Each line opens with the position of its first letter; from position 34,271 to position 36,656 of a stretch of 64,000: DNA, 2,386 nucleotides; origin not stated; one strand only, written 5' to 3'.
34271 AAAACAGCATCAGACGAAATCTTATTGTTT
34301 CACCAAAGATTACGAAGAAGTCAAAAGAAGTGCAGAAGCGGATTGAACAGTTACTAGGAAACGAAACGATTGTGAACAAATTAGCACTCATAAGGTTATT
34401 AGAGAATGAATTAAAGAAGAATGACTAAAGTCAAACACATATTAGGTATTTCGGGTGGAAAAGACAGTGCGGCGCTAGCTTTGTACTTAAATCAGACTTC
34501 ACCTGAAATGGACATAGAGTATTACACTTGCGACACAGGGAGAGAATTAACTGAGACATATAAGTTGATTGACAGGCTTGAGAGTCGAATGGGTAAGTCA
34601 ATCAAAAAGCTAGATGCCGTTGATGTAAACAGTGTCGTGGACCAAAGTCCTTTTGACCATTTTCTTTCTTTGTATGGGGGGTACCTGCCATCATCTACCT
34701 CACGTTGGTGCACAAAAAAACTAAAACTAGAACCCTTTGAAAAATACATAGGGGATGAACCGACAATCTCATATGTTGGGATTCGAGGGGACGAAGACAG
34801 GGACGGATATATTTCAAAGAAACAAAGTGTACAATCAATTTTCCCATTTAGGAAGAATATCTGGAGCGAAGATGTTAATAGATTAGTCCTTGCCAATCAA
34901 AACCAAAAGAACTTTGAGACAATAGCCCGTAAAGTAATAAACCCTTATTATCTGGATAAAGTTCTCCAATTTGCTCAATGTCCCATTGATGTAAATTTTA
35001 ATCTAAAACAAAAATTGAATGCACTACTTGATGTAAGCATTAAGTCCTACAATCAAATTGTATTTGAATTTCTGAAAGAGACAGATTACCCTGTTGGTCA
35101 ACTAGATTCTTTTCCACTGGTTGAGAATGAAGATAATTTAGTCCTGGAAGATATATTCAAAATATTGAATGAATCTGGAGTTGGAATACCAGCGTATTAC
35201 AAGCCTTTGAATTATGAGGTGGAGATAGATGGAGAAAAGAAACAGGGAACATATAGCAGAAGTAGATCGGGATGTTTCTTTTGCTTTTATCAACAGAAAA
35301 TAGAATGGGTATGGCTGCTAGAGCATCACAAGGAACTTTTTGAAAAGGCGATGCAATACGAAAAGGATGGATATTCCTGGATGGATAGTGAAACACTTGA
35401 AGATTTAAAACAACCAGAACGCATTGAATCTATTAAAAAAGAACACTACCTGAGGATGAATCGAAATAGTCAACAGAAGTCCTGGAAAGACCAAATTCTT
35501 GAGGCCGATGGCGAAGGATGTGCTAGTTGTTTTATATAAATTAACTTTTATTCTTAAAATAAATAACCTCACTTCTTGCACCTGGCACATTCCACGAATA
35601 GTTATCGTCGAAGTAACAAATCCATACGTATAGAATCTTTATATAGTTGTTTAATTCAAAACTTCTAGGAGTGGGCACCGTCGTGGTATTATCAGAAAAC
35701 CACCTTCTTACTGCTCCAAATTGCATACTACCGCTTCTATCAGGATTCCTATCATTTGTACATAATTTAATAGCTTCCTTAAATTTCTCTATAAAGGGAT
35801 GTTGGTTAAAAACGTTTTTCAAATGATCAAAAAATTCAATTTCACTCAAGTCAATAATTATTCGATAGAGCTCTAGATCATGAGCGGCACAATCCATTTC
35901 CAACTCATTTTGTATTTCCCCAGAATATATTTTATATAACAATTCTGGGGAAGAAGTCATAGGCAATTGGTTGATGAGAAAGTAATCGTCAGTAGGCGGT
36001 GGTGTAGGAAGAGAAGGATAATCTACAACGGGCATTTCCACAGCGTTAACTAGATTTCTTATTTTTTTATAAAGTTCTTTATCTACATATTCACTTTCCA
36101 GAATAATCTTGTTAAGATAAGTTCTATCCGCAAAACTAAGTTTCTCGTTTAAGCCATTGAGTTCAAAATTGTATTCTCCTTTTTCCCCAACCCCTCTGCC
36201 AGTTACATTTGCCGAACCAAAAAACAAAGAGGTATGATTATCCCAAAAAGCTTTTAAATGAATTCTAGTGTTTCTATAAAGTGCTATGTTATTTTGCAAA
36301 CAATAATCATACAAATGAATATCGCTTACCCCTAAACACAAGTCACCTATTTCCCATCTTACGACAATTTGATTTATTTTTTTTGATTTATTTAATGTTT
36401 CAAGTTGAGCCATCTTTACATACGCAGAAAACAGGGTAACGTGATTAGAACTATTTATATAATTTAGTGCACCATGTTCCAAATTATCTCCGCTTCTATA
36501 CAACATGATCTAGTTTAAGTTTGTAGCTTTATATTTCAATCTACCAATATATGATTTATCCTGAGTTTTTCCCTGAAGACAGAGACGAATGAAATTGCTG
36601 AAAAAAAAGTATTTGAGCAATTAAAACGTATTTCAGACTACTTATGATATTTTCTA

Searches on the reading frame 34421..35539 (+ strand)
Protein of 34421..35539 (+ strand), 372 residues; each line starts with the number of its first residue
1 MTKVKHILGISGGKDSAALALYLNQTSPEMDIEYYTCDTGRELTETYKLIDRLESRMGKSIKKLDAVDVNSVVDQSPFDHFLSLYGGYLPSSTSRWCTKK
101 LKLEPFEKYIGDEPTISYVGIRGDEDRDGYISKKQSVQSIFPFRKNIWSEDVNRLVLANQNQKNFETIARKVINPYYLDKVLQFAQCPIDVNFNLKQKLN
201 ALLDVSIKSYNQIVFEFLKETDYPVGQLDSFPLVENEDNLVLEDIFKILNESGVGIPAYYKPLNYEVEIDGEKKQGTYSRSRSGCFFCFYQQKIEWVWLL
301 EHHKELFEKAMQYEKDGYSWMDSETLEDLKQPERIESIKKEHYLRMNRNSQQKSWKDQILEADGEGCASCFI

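Call 5: search_protein_families(library=padloc, proteins=[window:34421-35539:+], max_evalue=0.01)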
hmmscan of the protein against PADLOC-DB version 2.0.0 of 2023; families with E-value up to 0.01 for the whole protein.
window:34421-35539:+ (372 aa): 7 families
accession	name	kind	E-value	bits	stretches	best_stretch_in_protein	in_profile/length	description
PDLC02782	SspD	-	5.5e-85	283.4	2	5-155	1-150/277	SspD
PDLC02510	BrxP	-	2.3e-07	27.4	1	8-130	137-260/779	BrxP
PDLC02661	DndC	-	2.9e-06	24.5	1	6-113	25-142/468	DndC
PDLC02662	DndC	-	4.3e-06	24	1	5-112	28-145/481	DndC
PDLC03333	MTase_II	-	0.00054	16.7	1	4-113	43-162/544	Type II methyltransferase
PDLC02659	DndC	-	0.0037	14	0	6-110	31-145/586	DndC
PDLC02660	DndC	-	0.0037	14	0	6-110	31-145/586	DndC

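Call 6: search_protein_families(library=pfam, proteins=[window:34421-35539:+], max_evalue=0.01)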
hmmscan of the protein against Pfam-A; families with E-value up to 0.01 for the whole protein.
window:34421-35539:+ (372 aa): 1 family
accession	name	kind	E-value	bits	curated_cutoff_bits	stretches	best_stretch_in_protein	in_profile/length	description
PF01507.26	PAPS_reduct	-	7.9e-08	32.9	22.5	1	7-127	3-114/175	Phosphoadenosine phosphosulfate reductase domain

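Call 53: find_related_loci(query=A4, collection=genome_contigs, flank=10000)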
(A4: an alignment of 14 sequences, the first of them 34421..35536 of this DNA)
Query A4 (372 aa) in genome_contigs; peptide patterns used: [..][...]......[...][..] (x = any residue, [..] = any of these).
600 stretches matched a pattern (row limit reached: there are more); 216 encode a relative of the query (tblastn E <= 1e-3); the best 80 are kept; 80 distinct loci.
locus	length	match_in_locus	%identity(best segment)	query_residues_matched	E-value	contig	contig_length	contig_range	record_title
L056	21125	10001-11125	63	1-372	6e-169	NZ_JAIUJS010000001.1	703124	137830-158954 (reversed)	Winogradskyella vincentii strain 2Y89 scaffold_1_length=703125, whole genome shotgun sequence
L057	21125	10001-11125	61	1-372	6e-166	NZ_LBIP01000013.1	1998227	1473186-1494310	Mangrovimonas xylaniphaga strain ST2L12 contig13, whole genome shotgun sequence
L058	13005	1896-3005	63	1-372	2e-164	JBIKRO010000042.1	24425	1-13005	MAG: Aquirufa sp. isolate ME2015-06-10_3300042356_group6_bin75 Rohwer_bin643_scaffold_472_c1, whole genome shotgun seque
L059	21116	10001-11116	63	1-372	1e-164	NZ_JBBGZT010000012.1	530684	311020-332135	Sphingobacterium sp. MYb382 MYb382_12, whole genome shotgun sequence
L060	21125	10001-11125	65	1-372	3e-164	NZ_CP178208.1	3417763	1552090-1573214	Pontimicrobium sp. IMCC45349 chromosome, complete genome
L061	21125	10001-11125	62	1-372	7e-164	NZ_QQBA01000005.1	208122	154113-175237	Flavobacterium glaciei strain DSM 19728 Ga0244537_105, whole genome shotgun sequence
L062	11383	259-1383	61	1-372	2e-161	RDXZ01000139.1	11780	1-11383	MAG: Bacteroidetes bacterium isolate PH2015_09S_30_10 PH2015_09S_scaffold_342, whole genome shotgun sequence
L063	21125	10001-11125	64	3-372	9e-161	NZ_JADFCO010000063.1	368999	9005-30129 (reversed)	Nonlabens antarcticus strain JCM 14068 421, whole genome shotgun sequence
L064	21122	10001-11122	64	3-371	1e-159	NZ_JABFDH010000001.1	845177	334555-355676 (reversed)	Winogradskyella ursingii strain HL4150 NODE_1_length_845177_cov_264.604_ID_1, whole genome shotgun sequence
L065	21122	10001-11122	64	3-371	1e-159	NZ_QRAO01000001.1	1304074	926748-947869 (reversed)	Marinirhabdus gelatinilytica strain DSM 101478 Ga0215720_101, whole genome shotgun sequence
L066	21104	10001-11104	58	1-372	1e-147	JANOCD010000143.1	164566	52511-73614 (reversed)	MAG: Cytophagales bacterium isolate VAR_17_metabat_49 VAR_17_k141_2497306, whole genome shotgun sequence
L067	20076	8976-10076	59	1-372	9e-145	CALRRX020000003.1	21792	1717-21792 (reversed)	MAG: Reyranella massiliensis 521 isolate JJ-D1D10-2-2-m1-bin224 genome assembly, contig: JJ-OR11-01-C234, whole genome s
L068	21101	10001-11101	58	1-372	1e-144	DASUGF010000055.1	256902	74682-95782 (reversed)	MAG TPA_asm: Parafilimonas sp. isolate SMAG_U1398 k141_1430295, whole genome shotgun sequence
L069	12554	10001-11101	58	1-372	2e-143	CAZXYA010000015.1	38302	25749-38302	MAG TPA_asm: uncultured Saprospiraceae bacterium isolate SRP065251_co1_7 genome assembly, contig: NODE_600_length_38302_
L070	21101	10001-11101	59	1-372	2e-141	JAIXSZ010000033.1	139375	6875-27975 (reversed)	MAG: Sphingobacteriales bacterium isolate C8_MAG_00020 pond_C8_MAG_00020_000000000090, whole genome shotgun sequence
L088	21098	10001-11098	52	3-372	3e-125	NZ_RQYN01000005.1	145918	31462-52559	Tannerella forsythia strain OH1426_COT-023 scaffold_4, whole genome shotgun sequence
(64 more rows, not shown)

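Call 64: search_protein_families(library=padloc, proteins=[L057:16572-18836:-, L057:14222-16345:-, L057:13764-14219:-, L057:11220-13328:-, L063:11141-12907:+, L063:12870-13352:+, L088:11082-13367:+], max_evalue=0.001)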
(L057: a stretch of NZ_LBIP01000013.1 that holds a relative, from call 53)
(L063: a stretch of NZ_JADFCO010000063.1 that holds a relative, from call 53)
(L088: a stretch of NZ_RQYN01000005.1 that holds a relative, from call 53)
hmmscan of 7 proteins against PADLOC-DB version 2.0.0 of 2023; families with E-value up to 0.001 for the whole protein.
L057:16572-18836:- (755 aa): 18 families
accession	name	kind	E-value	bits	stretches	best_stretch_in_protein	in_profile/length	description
PDLC02706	PbeA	-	0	1024.1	1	11-737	1-720/722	PbeA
PDLC02707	PbeA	-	2.2e-178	592.9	1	11-726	9-666/672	PbeA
PDLC02704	PbeA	-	1.7e-164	547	1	11-725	8-678/682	PbeA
PDLC02703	PbeA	-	1.3e-59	200.3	2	11-496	8-451/626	PbeA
PDLC02705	PbeA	-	1.2e-53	180.3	2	277-715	247-664/691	PbeA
PDLC03658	mREase_IV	-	1.7e-13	47.2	2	296-491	243-410/953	Type IV methyl-directed restriction enzyme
PDLC03597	REase_MTase_IIG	-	3.2e-10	36.2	2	290-347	181-239/1646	Type IIG restriction enzyme-methyltransferase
PDLC03051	REase_MTase_I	-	1.8e-08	30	1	636-694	563-621/1591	Type I restriction enzyme-methyltransferase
PDLC03659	mREase_IV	-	2.3e-07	27.1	1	615-688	495-568/945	Type IV methyl-directed restriction enzyme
PDLC01439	typeIV_DinG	-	2.7e-07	27.6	1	279-346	15-84/575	CAS-IV-A; associated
PDLC01765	Cas3c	-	1.3e-06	25.6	1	294-392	180-273/612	-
PDLC02867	DpdF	-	2.7e-06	23.9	1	605-672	398-467/855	DpdF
PDLC01763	Cas3b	-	7.3e-06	23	1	250-352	218-320/762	-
PDLC02842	DpdE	-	8.2e-06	21.7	1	281-392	705-814/1176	DpdE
PDLC01766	Cas3c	-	1.1e-05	21.9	1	294-366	543-616/1009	-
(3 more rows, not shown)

L057:14222-16345:- (708 aa): 17 families
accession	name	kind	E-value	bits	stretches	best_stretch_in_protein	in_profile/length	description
PDLC02739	PbeC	-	3.6e-23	80.1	1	28-447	32-415/644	PbeC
PDLC02741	PbeC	-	1.5e-22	77.9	1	1-685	1-641/644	PbeC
PDLC03859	LmuB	-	2e-22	78.1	1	1-666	3-593/611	-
PDLC02714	PbeC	-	2.2e-21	74.3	1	1-659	1-625/651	PbeC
PDLC02750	PbeC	-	9.7e-16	55.4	2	135-524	107-475/629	PbeC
PDLC02723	PbeC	-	3.5e-13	47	1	6-650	6-609/618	PbeC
PDLC02730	PbeC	-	1.1e-12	45.5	1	1-568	1-533/651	PbeC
PDLC02747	PbeC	-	1.9e-12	44.8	1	147-508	125-488/632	PbeC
PDLC02726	PbeC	-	1.6e-08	31.5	1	3-661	3-606/637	PbeC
PDLC03865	LmuB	-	1e-07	28.6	1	1-117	1-128/1007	-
PDLC02743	PbeC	-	1.3e-06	25.3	1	153-560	130-514/622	PbeC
PDLC00278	PtuA1|PtuA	-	1.4e-06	25.8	1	1-69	1-67/436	AAA ATPase domain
PDLC02751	PbeC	-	6.8e-06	23.1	1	4-288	4-273/668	PbeC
PDLC00277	PtuA1|PtuA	-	1.2e-05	22.7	1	1-53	1-52/423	AAA ATPase domain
PDLC03863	LmuB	-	2.7e-05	21.1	1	17-44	17-44/610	-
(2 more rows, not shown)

L057:13764-14219:- (152 aa): 0 families

L057:11220-13328:- (703 aa): 21 families
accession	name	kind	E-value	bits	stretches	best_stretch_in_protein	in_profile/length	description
PDLC02695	Orf5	-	3.1e-30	103.1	2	28-309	19-260/601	Orf5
PDLC04157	HEC-06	-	1.1e-28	98.2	2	25-435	19-366/558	-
PDLC04155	HEC-06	-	7.6e-28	95.3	3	27-101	19-86/562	-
PDLC04154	HEC-06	-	2.3e-27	93.9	3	28-102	23-89/569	-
PDLC02701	Orf5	-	1.9e-26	90.7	2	25-101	16-95/596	Orf5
PDLC02792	SspE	-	1.1e-23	81.5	2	29-114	24-120/771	SspE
PDLC02700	Orf5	-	2.1e-23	80.9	2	26-382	9-297/555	Orf5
PDLC02686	Orf5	-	8.2e-21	72.1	2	28-109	20-101/566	Orf5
PDLC02687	Orf5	-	9.3e-21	72.2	3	30-101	19-82/543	Orf5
PDLC02786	SspE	-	1.1e-20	71.5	2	30-101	25-101/766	SspE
PDLC02789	SspE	-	9.5e-19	65.4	1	30-106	21-108/749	SspE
PDLC02693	Orf5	-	9.7e-17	59.2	1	27-101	7-79/543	Orf5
PDLC02783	SspE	-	4.5e-16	56.3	1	28-106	24-113/793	SspE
PDLC02692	Orf5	-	2.1e-13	47.8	2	29-100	8-76/558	Orf5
PDLC02691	Orf5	-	1.6e-12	44.8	1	28-101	20-86/579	Orf5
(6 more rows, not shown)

L063:11141-12907:+ (589 aa): 1 family
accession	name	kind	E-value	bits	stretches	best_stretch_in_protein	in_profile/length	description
PDLC02204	MzaB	-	4.2e-16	56.5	1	17-220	17-221/500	-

L063:12870-13352:+ (161 aa): 0 families

L088:11082-13367:+ (762 aa): 1 family
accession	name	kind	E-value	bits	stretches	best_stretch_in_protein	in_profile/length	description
PDLC03419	REase_II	-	3.4e-14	50.1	1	22-143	4-125/695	Type II restriction enzyme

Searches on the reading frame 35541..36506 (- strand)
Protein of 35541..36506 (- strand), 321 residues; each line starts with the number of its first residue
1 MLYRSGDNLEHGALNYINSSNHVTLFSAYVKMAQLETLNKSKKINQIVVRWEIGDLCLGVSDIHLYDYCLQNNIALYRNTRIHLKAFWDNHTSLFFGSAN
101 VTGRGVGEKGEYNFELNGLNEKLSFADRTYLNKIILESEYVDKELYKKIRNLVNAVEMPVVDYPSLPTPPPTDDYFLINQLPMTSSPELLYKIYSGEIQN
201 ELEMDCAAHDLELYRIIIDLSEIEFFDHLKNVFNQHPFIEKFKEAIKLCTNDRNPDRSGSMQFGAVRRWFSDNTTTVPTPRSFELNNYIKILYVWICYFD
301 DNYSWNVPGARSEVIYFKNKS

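Call 5: search_protein_families(library=padloc, proteins=[window:35541-36506:-], max_evalue=0.01)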
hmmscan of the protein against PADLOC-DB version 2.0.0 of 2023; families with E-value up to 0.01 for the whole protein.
window:35541-36506:- (321 aa): 1 family
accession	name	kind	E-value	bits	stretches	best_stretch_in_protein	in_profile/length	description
PDLC03829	ZacB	-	0.0012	15.8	1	21-127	251-344/586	-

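Call 6: search_protein_families(library=pfam, proteins=[window:35541-36506:-], max_evalue=0.01)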
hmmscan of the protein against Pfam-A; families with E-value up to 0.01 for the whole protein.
window:35541-36506:- (321 aa): 1 family
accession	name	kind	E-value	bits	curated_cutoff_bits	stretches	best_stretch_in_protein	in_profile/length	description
PF13091.12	PLDc_2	-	0.0061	16.8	27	0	64-117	59-116/132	PLD-like domain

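Call 10: search_protein_families(library=ncbifam, proteins=[window:35541-36506:-], max_evalue=0.01)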
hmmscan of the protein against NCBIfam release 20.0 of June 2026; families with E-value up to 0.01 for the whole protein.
window:35541-36506:- (321 aa): 0 families

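Call 44: search_solved_structures(query=A3, max_evalue=1, show_alignments=2)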
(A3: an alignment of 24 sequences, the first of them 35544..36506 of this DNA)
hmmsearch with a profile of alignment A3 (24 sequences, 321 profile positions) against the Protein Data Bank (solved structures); distinct sequences matched with E-value up to 1: 9.
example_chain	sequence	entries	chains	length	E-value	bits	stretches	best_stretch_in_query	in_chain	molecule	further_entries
7e0m_A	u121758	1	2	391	3.8e-05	26.4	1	87-135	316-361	Phospholipase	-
6ohm_A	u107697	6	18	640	0.0074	18.9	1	88-130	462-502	Phospholipase D2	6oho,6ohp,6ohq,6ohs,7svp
6ehi_A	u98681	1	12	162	0.011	18.4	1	91-129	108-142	Nuclease NucT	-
30ie_B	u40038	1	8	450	0.018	17.7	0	88-113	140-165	Virion nicking-joining enzyme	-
6u8z_A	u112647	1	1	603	0.05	16.2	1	88-128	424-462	Phospholipase D1,Phospholipase D1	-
6ohr_A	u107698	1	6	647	0.055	16.1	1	88-128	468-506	Phospholipase D1, chimeric constuct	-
7v53_A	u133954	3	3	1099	0.14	14.7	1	88-128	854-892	Phospholipase D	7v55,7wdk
4rct_A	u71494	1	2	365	0.24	14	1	77-108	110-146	Restriction endonuclease R.NgoVII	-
1byr_A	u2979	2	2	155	0.84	12.2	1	65-111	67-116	PROTEIN (ENDONUCLEASE)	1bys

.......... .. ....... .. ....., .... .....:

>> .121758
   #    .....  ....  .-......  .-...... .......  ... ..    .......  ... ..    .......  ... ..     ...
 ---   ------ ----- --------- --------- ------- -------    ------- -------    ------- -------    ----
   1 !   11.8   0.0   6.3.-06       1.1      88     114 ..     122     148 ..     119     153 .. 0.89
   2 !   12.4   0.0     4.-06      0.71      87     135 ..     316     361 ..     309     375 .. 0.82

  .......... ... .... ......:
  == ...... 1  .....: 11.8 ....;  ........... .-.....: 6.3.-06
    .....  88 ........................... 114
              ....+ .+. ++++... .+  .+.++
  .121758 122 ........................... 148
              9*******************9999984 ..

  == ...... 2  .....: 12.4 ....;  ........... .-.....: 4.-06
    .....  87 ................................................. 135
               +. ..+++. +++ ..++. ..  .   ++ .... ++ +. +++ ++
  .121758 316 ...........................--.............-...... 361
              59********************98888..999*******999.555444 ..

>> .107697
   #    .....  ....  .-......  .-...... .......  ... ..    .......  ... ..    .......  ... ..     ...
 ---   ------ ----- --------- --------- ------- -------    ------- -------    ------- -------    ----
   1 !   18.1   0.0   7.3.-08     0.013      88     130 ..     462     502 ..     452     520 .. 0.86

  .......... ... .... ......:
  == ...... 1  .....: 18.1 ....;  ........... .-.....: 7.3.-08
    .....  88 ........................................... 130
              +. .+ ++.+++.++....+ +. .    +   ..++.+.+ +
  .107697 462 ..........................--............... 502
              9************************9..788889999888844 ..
